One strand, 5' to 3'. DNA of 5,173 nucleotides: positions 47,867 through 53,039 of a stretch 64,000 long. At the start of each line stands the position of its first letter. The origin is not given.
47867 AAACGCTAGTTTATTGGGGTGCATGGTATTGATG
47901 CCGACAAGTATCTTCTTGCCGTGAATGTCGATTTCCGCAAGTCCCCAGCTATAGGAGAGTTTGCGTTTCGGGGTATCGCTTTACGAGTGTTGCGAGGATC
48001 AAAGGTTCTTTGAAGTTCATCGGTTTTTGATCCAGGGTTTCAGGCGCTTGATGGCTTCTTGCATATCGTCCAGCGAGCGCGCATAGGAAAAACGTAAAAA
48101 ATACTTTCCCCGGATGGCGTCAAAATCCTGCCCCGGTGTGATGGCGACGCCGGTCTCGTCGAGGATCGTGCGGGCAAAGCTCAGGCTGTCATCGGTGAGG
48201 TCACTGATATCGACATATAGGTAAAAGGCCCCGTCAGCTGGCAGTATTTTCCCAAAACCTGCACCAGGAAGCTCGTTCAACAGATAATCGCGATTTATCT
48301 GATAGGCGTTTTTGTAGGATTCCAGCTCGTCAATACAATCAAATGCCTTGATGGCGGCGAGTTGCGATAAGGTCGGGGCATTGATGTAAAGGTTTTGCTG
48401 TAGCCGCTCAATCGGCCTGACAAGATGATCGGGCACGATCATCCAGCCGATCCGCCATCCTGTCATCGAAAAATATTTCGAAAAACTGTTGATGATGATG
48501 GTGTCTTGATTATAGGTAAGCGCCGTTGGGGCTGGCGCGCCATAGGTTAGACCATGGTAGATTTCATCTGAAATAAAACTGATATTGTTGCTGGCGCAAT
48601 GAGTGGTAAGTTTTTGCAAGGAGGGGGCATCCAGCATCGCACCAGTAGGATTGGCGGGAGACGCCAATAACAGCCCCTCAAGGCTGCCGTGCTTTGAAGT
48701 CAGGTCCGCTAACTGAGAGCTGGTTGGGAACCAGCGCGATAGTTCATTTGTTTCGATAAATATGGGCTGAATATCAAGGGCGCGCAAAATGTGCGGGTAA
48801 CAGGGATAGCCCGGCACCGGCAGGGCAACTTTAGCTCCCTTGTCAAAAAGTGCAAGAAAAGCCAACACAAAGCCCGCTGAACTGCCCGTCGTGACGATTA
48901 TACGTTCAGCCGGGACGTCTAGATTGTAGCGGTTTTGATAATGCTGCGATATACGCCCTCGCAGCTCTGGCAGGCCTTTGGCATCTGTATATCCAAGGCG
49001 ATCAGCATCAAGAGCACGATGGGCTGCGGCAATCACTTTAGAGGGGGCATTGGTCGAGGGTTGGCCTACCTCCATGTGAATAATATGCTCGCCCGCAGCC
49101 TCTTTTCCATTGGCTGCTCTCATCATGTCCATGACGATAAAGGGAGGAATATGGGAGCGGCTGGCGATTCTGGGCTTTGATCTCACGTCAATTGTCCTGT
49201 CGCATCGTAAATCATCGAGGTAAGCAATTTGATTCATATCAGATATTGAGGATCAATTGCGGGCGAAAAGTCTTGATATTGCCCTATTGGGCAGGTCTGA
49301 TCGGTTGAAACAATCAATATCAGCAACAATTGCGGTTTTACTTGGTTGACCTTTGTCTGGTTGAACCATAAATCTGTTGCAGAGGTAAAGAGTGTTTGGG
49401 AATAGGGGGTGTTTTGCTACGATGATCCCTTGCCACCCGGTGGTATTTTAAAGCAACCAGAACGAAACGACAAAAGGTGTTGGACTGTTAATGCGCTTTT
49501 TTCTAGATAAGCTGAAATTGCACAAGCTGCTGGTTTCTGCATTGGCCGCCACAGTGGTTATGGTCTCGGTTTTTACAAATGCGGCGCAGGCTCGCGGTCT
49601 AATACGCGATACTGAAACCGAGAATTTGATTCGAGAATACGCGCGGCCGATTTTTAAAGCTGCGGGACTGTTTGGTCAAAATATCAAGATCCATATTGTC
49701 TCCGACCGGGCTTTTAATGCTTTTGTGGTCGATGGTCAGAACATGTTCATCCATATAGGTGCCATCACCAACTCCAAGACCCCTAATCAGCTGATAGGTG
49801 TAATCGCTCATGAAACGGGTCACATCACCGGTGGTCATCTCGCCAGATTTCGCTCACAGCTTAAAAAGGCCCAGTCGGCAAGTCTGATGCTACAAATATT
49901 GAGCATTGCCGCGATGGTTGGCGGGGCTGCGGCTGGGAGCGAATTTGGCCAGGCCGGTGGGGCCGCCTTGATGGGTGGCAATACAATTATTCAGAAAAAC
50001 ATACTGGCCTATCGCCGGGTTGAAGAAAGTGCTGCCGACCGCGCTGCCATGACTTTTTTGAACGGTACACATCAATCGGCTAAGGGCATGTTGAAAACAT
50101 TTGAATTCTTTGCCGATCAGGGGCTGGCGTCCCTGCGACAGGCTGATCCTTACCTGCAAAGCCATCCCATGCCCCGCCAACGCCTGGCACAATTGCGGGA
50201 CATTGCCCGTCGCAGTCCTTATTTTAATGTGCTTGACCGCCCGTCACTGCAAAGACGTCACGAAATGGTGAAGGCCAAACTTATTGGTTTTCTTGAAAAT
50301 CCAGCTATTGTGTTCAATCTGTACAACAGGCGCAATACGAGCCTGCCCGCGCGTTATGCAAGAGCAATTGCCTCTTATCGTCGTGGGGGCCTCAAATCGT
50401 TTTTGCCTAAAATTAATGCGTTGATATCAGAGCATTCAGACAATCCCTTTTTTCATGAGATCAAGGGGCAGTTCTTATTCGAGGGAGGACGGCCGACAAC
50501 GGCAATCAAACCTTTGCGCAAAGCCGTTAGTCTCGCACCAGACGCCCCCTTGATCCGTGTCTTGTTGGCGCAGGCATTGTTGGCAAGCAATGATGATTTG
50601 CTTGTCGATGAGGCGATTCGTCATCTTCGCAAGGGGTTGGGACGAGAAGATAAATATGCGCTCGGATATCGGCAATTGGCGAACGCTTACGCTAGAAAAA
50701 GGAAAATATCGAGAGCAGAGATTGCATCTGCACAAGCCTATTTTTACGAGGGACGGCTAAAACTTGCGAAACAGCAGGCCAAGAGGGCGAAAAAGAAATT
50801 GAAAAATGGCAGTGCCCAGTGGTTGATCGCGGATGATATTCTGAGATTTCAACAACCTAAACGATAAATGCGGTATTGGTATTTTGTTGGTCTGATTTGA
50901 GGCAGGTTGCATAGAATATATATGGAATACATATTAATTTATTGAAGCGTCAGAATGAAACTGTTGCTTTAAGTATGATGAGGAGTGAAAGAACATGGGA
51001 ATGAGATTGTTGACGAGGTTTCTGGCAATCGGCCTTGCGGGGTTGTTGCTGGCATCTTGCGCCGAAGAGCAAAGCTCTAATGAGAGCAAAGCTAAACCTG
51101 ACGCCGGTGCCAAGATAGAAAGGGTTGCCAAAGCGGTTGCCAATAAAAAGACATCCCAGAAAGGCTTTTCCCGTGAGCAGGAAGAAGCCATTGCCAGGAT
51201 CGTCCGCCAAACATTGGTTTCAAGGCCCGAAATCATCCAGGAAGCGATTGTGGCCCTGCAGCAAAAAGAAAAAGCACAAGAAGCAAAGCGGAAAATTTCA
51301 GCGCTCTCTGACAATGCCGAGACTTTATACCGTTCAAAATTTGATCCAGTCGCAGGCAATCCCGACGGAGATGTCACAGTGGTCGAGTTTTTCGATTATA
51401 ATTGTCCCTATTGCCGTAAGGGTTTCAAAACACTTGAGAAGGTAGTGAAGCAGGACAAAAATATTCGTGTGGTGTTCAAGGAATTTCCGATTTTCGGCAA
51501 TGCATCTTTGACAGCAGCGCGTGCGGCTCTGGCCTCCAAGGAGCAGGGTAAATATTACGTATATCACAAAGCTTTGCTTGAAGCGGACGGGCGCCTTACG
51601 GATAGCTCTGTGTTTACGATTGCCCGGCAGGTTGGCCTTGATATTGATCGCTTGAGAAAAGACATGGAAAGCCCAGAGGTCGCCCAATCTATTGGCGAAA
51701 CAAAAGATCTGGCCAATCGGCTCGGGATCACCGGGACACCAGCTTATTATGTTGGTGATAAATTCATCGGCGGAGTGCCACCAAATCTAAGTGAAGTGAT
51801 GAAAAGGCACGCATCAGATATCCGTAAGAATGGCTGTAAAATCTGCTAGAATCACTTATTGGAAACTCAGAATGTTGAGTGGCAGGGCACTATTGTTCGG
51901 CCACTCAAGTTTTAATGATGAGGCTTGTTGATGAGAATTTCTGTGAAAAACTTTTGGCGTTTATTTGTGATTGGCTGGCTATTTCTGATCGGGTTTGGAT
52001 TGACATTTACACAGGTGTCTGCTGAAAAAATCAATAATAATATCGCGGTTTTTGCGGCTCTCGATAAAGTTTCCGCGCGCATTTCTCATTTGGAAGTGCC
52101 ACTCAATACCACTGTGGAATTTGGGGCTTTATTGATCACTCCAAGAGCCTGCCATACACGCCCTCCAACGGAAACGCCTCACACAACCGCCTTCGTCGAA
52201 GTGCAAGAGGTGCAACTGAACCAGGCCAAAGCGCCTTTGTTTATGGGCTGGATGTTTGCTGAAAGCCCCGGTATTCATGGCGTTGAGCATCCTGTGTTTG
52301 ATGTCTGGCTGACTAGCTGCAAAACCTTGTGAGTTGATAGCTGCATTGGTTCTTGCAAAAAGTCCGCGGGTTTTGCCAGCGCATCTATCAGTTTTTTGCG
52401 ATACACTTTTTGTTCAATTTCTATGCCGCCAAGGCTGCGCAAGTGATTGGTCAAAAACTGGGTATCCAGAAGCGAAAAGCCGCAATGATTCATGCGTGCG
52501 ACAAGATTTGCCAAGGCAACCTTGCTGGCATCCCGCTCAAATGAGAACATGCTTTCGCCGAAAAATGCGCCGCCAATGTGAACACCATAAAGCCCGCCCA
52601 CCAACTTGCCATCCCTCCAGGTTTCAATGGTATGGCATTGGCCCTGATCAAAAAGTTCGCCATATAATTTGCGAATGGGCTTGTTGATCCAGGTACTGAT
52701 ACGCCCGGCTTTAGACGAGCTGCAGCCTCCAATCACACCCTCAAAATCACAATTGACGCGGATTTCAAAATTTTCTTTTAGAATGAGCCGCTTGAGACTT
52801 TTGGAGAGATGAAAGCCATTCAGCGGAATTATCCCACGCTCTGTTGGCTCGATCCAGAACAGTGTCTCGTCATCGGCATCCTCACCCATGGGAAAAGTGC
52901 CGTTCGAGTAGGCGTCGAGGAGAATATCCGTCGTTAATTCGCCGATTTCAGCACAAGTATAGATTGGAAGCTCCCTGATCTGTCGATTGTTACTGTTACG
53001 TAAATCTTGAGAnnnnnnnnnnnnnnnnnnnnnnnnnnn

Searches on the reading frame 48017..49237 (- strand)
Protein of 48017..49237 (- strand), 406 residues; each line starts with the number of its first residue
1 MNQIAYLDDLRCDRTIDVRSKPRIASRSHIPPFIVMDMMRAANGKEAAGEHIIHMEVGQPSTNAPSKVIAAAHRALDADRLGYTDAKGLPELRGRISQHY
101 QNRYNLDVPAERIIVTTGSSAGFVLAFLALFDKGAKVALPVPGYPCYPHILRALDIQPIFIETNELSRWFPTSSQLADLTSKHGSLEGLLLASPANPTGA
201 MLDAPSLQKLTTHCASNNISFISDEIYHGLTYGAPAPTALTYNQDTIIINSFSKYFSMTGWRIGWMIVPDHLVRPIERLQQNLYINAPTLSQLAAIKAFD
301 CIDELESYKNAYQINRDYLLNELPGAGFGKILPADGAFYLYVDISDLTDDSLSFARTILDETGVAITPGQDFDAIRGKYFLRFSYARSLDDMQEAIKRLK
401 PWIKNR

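Call 15: search_protein_families(library=ncbifam, proteins=[window:48017-49237:-], max_evalue=0.00001)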
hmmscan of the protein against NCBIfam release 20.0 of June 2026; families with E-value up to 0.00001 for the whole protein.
window:48017-49237:- (406 aa): 69 families (the best 25 are shown)
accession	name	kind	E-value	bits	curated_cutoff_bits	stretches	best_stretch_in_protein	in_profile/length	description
NF006514.0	PRK08960.1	equivalog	8.5e-119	396.8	554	1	25-402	6-384/388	pyridoxal phosphate-dependent aminotransferase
NF005601.0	PRK07337.1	equivalog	1.2e-106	357.2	496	1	21-401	5-390/394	pyridoxal phosphate-dependent aminotransferase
NF041091.1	asp_aminotase_Arch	equivalog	5.6e-72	242.7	550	1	29-403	6-375/376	aspartate aminotransferase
NF005817.0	PRK07683.1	equivalog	2.5e-70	237.1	575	1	49-405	27-383/387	aminotransferase A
NF005588.0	PRK07309.1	equivalog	3.9e-67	226.8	576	1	50-405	30-388/391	pyridoxal phosphate-dependent aminotransferase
NF041364.1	GntC_guanitoxin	equivalog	9.9e-67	225.3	415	1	57-400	5-354/356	guanitoxin biosynthesis PLP-dependent (S)-gamma-hydroxy-L-arginine cyclodehydratase GntC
NF004770.0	PRK06108.1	subfamily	5e-62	210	422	1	49-405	35-394/396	pyridoxal phosphate-dependent aminotransferase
NF004975.0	PRK06348.1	equivalog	3.3e-58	197.5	549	1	42-400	21-380/384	pyridoxal phosphate-dependent aminotransferase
NF005816.0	PRK07682.1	equivalog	6.5e-57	192.9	620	1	49-405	28-385/390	aminotransferase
TIGR03540.1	DapC_direct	equivalog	2.1e-56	191.5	593.25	1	28-400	7-381/383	LL-diaminopimelate aminotransferase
NF006229.0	PRK08361.1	equivalog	6.4e-56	190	624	1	46-400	29-385/391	aspartate aminotransferase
NF006756.0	PRK09276.1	subfamily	2.1e-53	181.6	507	1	28-400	9-383/387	LL-diaminopimelate aminotransferase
NF004769.0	PRK06107.1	equivalog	6.2e-52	176.7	617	1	42-400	25-395/402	aspartate transaminase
NF006488.0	PRK08912.1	equivalog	8.6e-51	173.1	498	1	47-405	23-386/387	aminotransferase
NF005855.0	PRK07777.1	equivalog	3e-48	165.1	553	1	46-403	24-388/391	pyridoxal phosphate-dependent aminotransferase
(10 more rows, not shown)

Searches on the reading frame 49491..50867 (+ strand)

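Call 15: search_protein_families(library=ncbifam, proteins=[window:49491-50867:+], max_evalue=0.00001)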
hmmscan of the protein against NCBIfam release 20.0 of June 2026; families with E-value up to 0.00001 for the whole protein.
window:49491-50867:+ (458 aa): 3 families
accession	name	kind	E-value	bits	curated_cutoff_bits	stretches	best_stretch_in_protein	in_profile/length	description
NF052400.1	M48_BAM_BepA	equivalog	4.9e-40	137.7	570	1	65-442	91-461/483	beta-barrel assembly-enhancing protease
NF052399.1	M48_lipo_LoiP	exception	1.3e-06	28.1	365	1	63-237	85-242/247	metalloprotease LoiP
TIGR02917.1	PEP_TPR_lipo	equivalog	1.4e-06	26.5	312.2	0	326-376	844-891/899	XrtA/PEP-CTERM system TPR-repeat protein PrsT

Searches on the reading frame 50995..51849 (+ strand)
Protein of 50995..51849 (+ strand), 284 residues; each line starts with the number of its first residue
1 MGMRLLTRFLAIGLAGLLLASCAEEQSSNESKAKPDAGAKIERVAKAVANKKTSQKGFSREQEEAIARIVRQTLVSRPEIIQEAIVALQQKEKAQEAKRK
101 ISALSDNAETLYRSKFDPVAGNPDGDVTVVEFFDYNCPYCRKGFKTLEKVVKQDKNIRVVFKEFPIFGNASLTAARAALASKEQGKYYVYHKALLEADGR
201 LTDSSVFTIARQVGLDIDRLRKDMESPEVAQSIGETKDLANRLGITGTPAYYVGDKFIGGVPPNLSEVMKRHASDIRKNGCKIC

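Call 15: search_protein_families(library=ncbifam, proteins=[window:50995-51849:+], max_evalue=0.00001)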
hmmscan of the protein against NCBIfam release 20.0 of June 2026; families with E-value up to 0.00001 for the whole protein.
window:50995-51849:+ (284 aa): 2 families
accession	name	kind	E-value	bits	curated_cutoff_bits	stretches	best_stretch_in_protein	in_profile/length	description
NF041057.1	Rcas_1661_fam_Se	equivalog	1.2e-16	61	190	1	15-263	5-236/247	Rcas_1661 family thioredoxin-like (seleno)lipoprotein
NF008657.0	PRK11657.1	equivalog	4.2e-06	26.2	124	0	121-255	113-227/251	thiol:disulfide interchange protein DsbG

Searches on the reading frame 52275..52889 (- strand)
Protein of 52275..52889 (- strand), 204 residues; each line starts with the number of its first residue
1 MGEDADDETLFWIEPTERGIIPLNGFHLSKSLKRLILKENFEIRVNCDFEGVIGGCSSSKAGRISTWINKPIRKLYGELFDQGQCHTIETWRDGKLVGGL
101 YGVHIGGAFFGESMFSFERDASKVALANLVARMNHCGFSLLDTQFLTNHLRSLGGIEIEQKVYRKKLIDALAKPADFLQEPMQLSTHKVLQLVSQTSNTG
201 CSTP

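Call 65: search_protein_families(library=pfam, proteins=[window:52275-52889:-], max_evalue=0.001)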
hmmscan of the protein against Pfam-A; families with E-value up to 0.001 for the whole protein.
window:52275-52889:- (204 aa): 1 family
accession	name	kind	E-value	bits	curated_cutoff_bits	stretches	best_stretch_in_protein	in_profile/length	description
PF03588.20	Leu_Phe_trans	-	2e-56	190.6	22.7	1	6-158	18-170/171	Leucyl/phenylalanyl-tRNA protein transferase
